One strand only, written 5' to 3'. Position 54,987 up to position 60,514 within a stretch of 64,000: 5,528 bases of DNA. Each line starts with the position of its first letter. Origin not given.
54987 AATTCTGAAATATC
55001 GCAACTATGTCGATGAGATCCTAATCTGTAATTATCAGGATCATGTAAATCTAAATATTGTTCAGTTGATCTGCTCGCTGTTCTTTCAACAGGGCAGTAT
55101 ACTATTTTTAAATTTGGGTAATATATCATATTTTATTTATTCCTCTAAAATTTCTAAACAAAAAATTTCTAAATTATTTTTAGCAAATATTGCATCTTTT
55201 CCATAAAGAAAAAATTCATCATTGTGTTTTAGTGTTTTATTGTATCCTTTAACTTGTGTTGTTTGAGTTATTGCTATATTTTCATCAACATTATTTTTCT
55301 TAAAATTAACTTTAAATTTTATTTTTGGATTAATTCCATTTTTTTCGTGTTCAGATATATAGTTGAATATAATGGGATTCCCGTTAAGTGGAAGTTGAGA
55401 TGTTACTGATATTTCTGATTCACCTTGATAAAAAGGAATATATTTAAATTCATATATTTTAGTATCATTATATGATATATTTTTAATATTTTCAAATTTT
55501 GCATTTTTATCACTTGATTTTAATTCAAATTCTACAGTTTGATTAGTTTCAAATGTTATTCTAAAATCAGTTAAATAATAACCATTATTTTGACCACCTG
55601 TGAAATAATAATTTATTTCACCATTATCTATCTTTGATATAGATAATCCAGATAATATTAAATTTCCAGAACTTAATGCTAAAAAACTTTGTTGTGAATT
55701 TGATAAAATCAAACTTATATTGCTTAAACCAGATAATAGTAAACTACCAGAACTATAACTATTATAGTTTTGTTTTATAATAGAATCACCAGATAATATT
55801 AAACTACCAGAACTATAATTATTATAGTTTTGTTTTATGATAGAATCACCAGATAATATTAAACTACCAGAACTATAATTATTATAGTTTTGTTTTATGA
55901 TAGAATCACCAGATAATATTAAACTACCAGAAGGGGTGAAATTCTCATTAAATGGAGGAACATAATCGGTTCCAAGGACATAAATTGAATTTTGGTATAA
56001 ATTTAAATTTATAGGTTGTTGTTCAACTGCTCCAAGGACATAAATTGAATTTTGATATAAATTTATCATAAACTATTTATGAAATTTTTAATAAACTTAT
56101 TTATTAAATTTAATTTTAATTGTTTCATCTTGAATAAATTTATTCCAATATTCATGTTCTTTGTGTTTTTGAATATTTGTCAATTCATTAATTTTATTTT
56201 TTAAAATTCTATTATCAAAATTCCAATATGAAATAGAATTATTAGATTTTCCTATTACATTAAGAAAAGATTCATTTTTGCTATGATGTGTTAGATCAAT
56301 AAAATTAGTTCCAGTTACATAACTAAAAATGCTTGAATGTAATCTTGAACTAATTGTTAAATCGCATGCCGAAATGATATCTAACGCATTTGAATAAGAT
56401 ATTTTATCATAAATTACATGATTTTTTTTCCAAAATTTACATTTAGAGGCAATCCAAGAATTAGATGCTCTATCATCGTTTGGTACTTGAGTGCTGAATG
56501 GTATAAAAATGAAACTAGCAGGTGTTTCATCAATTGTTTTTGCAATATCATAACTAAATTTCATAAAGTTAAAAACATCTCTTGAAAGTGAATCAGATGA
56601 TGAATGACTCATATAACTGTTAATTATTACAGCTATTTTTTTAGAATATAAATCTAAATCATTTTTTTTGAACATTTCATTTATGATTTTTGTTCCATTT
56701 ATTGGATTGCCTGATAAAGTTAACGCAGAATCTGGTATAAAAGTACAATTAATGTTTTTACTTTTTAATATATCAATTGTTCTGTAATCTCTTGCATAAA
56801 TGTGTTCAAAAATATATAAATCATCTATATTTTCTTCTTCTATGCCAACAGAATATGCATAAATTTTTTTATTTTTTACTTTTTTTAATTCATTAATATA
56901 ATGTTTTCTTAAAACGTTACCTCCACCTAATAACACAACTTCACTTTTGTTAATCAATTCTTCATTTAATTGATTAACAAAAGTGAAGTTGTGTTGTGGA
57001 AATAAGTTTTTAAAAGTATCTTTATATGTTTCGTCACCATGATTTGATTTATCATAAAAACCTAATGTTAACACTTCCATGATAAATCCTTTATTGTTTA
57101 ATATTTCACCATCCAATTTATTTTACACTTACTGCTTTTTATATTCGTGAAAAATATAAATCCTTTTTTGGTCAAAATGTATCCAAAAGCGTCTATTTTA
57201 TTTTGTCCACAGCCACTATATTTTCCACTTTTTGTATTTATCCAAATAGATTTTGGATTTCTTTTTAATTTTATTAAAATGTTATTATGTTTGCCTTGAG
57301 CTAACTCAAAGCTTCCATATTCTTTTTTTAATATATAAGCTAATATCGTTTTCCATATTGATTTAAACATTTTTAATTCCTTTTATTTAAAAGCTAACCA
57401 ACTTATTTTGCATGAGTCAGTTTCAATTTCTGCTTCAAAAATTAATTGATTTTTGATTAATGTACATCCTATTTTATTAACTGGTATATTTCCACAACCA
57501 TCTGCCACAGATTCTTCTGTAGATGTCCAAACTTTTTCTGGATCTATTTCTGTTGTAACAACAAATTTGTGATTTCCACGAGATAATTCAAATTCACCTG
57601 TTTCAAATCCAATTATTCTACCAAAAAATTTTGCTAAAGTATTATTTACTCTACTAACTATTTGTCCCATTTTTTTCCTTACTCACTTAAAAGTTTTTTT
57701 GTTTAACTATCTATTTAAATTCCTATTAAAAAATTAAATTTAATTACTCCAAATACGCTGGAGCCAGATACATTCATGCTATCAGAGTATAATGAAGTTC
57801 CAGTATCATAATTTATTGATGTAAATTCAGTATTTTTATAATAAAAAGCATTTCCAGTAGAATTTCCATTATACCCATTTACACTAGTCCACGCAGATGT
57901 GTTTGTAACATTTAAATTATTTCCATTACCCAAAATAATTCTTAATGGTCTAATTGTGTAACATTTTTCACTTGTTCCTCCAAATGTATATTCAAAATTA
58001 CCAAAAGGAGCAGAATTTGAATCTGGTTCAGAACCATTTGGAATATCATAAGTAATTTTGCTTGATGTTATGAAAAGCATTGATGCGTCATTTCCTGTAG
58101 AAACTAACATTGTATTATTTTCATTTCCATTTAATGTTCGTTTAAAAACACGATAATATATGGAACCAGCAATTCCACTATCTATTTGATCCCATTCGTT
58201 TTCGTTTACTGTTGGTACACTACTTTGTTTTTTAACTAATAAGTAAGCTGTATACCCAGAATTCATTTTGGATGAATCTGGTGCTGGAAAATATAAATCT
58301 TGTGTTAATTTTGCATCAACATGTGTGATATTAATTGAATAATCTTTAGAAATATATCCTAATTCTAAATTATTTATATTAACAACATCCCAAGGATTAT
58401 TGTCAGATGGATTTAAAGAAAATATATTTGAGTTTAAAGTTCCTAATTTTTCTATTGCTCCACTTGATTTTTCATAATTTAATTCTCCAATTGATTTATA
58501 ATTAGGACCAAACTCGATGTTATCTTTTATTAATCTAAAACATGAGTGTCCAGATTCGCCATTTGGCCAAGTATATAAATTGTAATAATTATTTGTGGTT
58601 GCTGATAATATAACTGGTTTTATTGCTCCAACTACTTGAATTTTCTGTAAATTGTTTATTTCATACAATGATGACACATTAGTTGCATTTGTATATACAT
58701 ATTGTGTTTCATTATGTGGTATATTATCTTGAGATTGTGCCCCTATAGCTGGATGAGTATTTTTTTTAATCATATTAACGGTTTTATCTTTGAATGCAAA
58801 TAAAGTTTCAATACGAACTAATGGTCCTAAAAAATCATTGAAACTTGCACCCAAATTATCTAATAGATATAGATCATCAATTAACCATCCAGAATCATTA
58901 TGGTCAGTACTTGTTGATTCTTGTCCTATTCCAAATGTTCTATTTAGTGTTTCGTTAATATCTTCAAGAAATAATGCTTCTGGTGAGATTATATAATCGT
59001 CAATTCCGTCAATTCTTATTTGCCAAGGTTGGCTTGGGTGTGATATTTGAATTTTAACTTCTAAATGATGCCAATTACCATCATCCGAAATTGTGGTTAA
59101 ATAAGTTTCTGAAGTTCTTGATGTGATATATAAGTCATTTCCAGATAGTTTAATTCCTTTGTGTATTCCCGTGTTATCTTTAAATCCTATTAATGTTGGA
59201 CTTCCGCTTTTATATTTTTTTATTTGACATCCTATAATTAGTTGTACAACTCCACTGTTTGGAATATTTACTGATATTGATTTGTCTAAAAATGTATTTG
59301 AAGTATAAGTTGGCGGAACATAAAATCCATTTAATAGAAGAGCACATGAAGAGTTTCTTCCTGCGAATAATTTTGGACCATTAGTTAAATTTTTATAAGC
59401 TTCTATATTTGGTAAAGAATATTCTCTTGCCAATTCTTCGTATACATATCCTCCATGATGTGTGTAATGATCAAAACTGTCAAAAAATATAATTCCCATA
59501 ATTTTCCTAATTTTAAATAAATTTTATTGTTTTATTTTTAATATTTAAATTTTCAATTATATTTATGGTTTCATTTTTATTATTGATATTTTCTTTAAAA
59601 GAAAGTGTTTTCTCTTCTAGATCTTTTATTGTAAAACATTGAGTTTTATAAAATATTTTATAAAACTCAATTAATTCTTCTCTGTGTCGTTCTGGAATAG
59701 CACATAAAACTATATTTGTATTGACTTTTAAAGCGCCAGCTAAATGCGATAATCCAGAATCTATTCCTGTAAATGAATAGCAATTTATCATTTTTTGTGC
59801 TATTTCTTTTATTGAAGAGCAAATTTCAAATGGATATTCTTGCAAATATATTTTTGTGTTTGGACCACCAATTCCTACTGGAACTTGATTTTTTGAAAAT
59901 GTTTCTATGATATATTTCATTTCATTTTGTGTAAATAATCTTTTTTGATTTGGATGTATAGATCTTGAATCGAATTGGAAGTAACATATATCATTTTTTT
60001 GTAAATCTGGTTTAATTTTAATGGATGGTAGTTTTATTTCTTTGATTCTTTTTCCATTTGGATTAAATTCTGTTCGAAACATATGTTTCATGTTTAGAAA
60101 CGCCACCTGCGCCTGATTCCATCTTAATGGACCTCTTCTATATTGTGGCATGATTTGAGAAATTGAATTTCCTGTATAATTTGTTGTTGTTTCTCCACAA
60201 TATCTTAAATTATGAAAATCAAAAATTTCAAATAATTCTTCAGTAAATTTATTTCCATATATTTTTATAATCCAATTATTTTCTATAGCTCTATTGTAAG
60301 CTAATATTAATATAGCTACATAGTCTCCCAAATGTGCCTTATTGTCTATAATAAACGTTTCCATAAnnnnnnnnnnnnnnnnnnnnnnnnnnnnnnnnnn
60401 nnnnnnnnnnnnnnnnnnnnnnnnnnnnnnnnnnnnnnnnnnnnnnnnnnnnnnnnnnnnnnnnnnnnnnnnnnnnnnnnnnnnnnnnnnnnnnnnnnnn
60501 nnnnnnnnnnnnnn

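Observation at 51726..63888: Virion-surface glycan modification cluster with two sulfotransferase-like genes, glycosyltransferases (GT4-like, GT9-like), a methyltransferase, a pyruvyl-transferase-like protein and paralogous fibre-like structural proteins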

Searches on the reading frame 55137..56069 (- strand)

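Call 6: search_protein_families(library=pfam, max_evalue=0.1, proteins=[window:55137-56069:-])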
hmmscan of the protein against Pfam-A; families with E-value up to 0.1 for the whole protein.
window:55137-56069:- (310 aa): 1 family
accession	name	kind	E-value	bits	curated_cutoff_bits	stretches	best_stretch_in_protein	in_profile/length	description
PF07383.17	DUF1496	-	0.0041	17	20.2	0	84-98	19-33/53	Protein of unknown function (DUF1496)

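Call 9: search_protein_families(library=phrogs, max_evalue=0.01, proteins=[window:55137-56069:-])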
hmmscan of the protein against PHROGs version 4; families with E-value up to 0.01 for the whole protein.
window:55137-56069:- (310 aa): 0 families

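Call 13: search_protein_families(library=ncbifam, max_evalue=0.01, proteins=[window:55137-56069:-])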
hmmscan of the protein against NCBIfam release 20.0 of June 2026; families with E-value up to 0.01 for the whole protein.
window:55137-56069:- (310 aa): 0 families

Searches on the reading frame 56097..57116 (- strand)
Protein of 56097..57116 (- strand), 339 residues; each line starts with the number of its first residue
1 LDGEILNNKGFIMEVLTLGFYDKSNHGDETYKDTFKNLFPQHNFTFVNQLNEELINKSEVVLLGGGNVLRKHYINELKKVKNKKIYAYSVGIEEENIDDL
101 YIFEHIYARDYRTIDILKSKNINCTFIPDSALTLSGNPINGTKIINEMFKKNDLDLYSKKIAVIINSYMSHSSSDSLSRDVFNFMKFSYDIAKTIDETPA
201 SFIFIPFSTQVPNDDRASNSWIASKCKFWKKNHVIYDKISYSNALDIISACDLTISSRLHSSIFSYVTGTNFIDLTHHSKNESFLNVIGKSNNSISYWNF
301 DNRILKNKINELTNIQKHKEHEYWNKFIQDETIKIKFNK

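Call 6: search_protein_families(library=pfam, max_evalue=0.1, proteins=[window:56097-57116:-])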
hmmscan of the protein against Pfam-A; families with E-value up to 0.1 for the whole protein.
window:56097-57116:- (339 aa): 2 families
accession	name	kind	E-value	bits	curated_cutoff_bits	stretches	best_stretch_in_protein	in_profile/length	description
PF04230.19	PS_pyruv_trans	-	1.9e-18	67.8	25.3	1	28-275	37-276/280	Polysaccharide pyruvyl transferase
PF03575.23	Peptidase_S51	-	0.011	15.8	23.9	0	190-290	21-111/206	Peptidase family S51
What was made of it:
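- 56097..57080 (-): Polysaccharide pyruvyl transferase (CsaB/WcaK type); ATG start at 57080 preferred. PF04230, E 1.9e-18 (call 6).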

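Call 9: search_protein_families(library=phrogs, max_evalue=0.01, proteins=[window:56097-57116:-])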
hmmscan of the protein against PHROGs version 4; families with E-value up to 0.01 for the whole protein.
window:56097-57116:- (339 aa): 0 families

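Call 13: search_protein_families(library=ncbifam, max_evalue=0.01, proteins=[window:56097-57116:-])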
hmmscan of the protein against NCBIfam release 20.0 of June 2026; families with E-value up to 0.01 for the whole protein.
window:56097-57116:- (339 aa): 3 families
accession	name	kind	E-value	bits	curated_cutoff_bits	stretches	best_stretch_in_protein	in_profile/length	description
TIGR03609.1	S_layer_CsaB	equivalog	2.8e-13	49.9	213.1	1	104-290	130-291/301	polysaccharide pyruvyl transferase CsaB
TIGR04006.1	wcaK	equivalog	1.5e-06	27.3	727.1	1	213-296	290-373/426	colanic acid biosynthesis pyruvyl transferase WcaK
NF007452.0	PRK10017.1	equivalog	3e-06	26.3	399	1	213-311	290-388/426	colanic acid biosynthesis pyruvyl transferase WcaK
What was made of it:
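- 56097..57080 (-): TIGR03609 CsaB, E 2.8e-13 (call 13).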

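Call 86: search_dna_similar(query=window:56097-57116:-, collection=phages, mode=protein, max_evalue=0.001, max_rows=15)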
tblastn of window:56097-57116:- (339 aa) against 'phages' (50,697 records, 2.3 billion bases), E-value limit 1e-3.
Records with a match: 1; places in all: 1; records where one place covers at least 80% of the query: 1.
Best place of each record, by identity: <60% 1.
By first word of the organism name: uncultured 1.
By host as written in the record: - 1.
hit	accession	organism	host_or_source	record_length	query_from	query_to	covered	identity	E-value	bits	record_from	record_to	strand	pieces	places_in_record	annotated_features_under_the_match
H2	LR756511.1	uncultured phage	metagenomic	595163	15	301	85%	40.8%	8e-60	213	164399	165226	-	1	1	record has no annotation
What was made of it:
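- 56097..57080 (-): Only one tblastn hit in GenBank phages, LR756511.1 (call 86).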

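Call 88: get_annotated_region(hit=H2, flank=12000)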
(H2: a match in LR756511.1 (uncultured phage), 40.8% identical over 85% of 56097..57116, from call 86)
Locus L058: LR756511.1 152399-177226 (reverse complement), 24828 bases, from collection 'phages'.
description: uncultured phage genome assembly, chromosome: 1.
organism: uncultured phage (NCBI taxid 278008)
taxonomy: Viruses; environmental samples
host: -; source: metagenomic; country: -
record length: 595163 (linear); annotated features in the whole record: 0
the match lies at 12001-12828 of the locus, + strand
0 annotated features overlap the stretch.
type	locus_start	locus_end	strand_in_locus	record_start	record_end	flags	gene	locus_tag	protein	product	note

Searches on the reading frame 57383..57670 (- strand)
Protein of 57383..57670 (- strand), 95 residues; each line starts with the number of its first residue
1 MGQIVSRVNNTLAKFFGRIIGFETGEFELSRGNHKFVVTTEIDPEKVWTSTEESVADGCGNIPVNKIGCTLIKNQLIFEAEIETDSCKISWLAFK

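Call 6: search_protein_families(library=pfam, max_evalue=0.1, proteins=[window:57383-57670:-])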
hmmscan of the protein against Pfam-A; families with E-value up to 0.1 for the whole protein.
window:57383-57670:- (95 aa): 0 families

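Call 9: search_protein_families(library=phrogs, max_evalue=0.01, proteins=[window:57383-57670:-])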
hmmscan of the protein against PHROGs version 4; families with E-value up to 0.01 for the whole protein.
window:57383-57670:- (95 aa): 0 families

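Call 77: search_solved_structures(query=A6, max_evalue=10, show_alignments=1)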
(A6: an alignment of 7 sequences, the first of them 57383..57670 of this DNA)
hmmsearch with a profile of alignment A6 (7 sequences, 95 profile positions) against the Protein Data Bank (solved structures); distinct sequences matched with E-value up to 10: 2.
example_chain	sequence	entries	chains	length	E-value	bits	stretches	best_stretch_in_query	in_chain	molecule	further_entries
6zvm_AAA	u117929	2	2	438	0.86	12.9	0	61-92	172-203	Neurotoxin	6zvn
8tbx_A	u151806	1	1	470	0.95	12.8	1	42-89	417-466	ATP-dependent RNA helicase DDX1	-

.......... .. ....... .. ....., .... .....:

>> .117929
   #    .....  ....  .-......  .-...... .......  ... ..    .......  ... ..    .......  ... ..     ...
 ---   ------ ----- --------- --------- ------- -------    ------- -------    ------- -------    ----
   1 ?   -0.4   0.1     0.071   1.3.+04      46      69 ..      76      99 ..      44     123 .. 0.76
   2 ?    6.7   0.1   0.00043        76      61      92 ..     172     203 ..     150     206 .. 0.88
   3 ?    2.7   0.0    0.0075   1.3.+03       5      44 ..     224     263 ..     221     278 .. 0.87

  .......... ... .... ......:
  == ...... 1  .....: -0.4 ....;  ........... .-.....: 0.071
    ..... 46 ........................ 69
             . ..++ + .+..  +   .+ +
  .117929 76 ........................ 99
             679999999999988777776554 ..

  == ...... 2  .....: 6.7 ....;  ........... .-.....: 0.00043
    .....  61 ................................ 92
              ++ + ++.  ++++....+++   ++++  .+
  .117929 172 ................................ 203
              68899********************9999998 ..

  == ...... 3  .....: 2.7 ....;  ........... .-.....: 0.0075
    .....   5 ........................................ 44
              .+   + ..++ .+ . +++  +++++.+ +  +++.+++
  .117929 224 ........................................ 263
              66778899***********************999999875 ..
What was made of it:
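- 57383..57670 (-): sm95: small protein, paralogue of sm90. No PDB or Pfam match (calls 6, 77).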

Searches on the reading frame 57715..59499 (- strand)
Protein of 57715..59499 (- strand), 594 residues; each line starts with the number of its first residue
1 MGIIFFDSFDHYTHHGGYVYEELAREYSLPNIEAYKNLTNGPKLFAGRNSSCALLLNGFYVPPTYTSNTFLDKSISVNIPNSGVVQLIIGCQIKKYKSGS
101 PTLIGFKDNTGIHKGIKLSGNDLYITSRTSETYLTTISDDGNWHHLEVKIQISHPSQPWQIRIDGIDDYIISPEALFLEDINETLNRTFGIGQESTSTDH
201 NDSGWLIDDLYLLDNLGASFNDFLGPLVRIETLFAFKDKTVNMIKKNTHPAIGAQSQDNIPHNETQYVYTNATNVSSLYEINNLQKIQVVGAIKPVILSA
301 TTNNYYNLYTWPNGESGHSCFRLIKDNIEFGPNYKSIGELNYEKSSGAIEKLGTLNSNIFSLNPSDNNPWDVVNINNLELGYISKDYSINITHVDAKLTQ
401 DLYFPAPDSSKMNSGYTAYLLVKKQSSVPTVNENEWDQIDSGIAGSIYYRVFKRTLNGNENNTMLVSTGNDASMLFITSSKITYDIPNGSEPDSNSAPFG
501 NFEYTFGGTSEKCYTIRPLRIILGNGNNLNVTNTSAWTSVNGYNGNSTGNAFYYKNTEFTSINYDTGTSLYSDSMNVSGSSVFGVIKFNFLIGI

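Call 6: search_protein_families(library=pfam, max_evalue=0.1, proteins=[window:57715-59499:-])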
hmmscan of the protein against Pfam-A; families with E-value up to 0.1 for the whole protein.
window:57715-59499:- (594 aa): 0 families

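Call 9: search_protein_families(library=phrogs, max_evalue=0.01, proteins=[window:57715-59499:-])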
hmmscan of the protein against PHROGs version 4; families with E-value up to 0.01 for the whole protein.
window:57715-59499:- (594 aa): 2 families
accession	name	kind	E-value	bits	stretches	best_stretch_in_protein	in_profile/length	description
phrog_2448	-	unknown function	3.1e-14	53.9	1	4-290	3-262/335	-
phrog_6368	-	unknown function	0.00074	19.8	1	337-385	278-327/328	-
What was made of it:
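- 57715..59499 (-): Str594: second lectin-like family member with a long unique C-terminal part. phrog_2448 E 3e-14 (call 9).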

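Call 11: search_dna_similar(query=window:57715-59499:-, collection=phages, mode=protein, max_rows=25)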
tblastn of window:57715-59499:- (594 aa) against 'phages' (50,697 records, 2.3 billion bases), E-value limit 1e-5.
Records with a match: 1; places in all: 2; records where one place covers at least 80% of the query: 0.
Best place of each record, by identity: <60% 1.
By first word of the organism name: uncultured 1.
By host as written in the record: - 1.
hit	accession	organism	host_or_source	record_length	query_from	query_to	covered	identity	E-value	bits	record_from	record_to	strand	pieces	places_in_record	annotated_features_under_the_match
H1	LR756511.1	uncultured phage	metagenomic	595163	1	381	64%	23.1%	4e-7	59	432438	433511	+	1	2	record has no annotation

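Call 13: search_protein_families(library=ncbifam, max_evalue=0.01, proteins=[window:57715-59499:-])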
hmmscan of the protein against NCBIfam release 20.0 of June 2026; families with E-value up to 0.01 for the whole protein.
window:57715-59499:- (594 aa): 0 families

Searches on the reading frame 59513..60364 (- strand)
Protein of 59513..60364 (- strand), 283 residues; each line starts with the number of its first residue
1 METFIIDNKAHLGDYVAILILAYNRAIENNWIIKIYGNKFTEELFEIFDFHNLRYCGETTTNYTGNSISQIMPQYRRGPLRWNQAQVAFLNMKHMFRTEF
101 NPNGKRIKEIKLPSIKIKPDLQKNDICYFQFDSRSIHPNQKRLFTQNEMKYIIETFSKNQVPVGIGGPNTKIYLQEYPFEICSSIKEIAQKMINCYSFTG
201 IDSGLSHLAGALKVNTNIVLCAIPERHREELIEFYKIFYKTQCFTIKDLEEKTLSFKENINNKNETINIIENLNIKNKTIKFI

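Call 6: search_protein_families(library=pfam, max_evalue=0.1, proteins=[window:59513-60364:-])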
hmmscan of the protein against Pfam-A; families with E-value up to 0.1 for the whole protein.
window:59513-60364:- (283 aa): 2 families
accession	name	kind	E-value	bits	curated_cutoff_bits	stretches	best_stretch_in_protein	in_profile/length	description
PF02391.22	MoaE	-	0.0047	17.5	23.4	1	170-233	41-102/114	MoaE protein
PF01075.23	Glyco_transf_9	-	0.023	14.4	22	1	184-214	173-203/247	Glycosyltransferase family 9 (heptosyltransferase)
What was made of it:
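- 59513..60364 (-): Possible GT-B (GT9-like) transferase, unproven. PF01075, E 0.023, 14.4 bits, below the gathering score of 22; the match is to the nucleotide-sugar-binding segment only (call 6).
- On GT9 heptosyltransferase family (59513-60364): 14.4 bits against gathering score 22, E 0.023, covering only 31 residues of the nucleotide-sugar-binding segment (call 6).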

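Call 9: search_protein_families(library=phrogs, max_evalue=0.01, proteins=[window:59513-60364:-])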
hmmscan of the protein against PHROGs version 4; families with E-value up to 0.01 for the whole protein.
window:59513-60364:- (283 aa): 0 families

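Call 13: search_protein_families(library=ncbifam, max_evalue=0.01, proteins=[window:59513-60364:-])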
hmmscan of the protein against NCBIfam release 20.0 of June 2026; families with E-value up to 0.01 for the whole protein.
window:59513-60364:- (283 aa): 0 families
